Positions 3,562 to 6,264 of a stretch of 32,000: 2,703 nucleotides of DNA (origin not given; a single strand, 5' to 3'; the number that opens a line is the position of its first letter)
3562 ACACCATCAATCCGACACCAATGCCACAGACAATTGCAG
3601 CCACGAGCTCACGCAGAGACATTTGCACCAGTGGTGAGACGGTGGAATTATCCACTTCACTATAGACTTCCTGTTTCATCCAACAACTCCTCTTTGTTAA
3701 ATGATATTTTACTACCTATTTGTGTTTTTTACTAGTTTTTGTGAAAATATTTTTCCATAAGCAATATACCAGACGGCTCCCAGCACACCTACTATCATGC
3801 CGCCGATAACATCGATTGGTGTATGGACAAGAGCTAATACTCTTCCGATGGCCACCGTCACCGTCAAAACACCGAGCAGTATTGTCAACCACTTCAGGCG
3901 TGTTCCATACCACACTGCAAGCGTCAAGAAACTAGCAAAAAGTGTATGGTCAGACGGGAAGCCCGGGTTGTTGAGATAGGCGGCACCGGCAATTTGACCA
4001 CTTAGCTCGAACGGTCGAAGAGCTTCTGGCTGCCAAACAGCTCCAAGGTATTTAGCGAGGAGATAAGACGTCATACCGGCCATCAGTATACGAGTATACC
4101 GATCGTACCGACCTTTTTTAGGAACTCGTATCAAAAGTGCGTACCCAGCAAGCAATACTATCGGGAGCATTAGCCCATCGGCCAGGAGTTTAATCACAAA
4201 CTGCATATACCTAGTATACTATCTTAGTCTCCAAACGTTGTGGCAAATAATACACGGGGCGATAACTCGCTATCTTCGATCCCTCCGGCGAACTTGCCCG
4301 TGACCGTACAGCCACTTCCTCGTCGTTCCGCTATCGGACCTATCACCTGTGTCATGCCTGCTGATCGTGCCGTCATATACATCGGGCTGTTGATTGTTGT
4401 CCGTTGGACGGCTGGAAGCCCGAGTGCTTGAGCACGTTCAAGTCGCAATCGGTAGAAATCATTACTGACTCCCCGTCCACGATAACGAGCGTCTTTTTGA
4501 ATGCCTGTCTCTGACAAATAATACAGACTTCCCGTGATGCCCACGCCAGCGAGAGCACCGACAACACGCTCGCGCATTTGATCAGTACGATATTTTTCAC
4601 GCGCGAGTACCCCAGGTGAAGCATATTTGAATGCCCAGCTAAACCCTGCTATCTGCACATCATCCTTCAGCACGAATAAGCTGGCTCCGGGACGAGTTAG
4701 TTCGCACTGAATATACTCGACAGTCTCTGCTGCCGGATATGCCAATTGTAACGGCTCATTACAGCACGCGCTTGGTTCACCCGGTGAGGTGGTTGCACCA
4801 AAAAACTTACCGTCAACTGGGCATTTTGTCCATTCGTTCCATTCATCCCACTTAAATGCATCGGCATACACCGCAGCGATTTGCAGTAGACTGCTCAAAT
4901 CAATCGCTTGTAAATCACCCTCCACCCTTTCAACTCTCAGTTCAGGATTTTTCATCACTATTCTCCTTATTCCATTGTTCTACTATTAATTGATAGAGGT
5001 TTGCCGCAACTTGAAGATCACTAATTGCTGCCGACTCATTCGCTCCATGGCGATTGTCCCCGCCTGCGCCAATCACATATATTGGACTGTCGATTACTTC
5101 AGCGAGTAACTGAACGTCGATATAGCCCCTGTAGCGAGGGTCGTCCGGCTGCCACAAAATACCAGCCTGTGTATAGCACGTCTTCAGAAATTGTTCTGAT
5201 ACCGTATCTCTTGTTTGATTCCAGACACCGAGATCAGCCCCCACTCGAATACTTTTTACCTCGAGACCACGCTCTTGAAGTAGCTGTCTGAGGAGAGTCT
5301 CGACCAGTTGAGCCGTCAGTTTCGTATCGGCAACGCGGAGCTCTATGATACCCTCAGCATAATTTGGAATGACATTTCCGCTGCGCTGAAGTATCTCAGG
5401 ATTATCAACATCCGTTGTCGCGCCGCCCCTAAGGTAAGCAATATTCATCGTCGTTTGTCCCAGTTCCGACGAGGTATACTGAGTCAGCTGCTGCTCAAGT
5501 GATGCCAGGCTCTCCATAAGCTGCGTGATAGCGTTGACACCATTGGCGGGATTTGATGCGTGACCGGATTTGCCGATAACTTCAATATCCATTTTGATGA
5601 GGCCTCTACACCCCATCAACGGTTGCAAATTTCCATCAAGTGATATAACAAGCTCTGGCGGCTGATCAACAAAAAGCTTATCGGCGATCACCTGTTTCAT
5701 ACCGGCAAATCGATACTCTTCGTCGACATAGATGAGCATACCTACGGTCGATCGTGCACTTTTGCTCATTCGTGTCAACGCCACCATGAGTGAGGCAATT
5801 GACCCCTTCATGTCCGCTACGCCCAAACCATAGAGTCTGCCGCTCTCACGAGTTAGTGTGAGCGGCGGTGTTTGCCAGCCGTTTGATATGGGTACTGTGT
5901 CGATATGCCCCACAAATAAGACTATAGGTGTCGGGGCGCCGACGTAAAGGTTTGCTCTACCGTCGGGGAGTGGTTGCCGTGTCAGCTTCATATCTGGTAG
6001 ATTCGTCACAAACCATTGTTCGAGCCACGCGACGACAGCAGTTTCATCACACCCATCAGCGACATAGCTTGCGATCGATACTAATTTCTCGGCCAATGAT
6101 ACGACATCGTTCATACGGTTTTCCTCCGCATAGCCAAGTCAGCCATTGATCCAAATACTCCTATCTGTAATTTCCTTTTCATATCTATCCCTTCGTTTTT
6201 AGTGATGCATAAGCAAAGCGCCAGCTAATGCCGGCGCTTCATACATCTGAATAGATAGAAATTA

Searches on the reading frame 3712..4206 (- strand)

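Call 45: search_protein_families(library=pfam, proteins=[window:3712-4206:-], max_evalue=0.0001)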
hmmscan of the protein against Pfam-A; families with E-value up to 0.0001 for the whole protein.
window:3712-4206:- (164 aa): 1 family
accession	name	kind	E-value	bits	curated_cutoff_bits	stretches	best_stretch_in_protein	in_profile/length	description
PF01569.27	PAP2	-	3.8e-14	53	27.2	1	42-149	11-123/130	PAP2 superfamily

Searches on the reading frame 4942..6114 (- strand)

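Call 45: search_protein_families(library=pfam, proteins=[window:4942-6114:-], max_evalue=0.0001)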
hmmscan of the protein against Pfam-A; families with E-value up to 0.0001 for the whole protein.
window:4942-6114:- (390 aa): 2 families
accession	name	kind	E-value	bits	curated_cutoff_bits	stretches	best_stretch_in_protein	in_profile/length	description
PF01546.33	Peptidase_M20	-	4e-21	76.3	24.6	1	66-379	1-205/206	Peptidase family M20/M25/M40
PF07687.19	M20_dimer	-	7e-15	55.3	21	1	170-276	4-97/107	Peptidase dimerisation domain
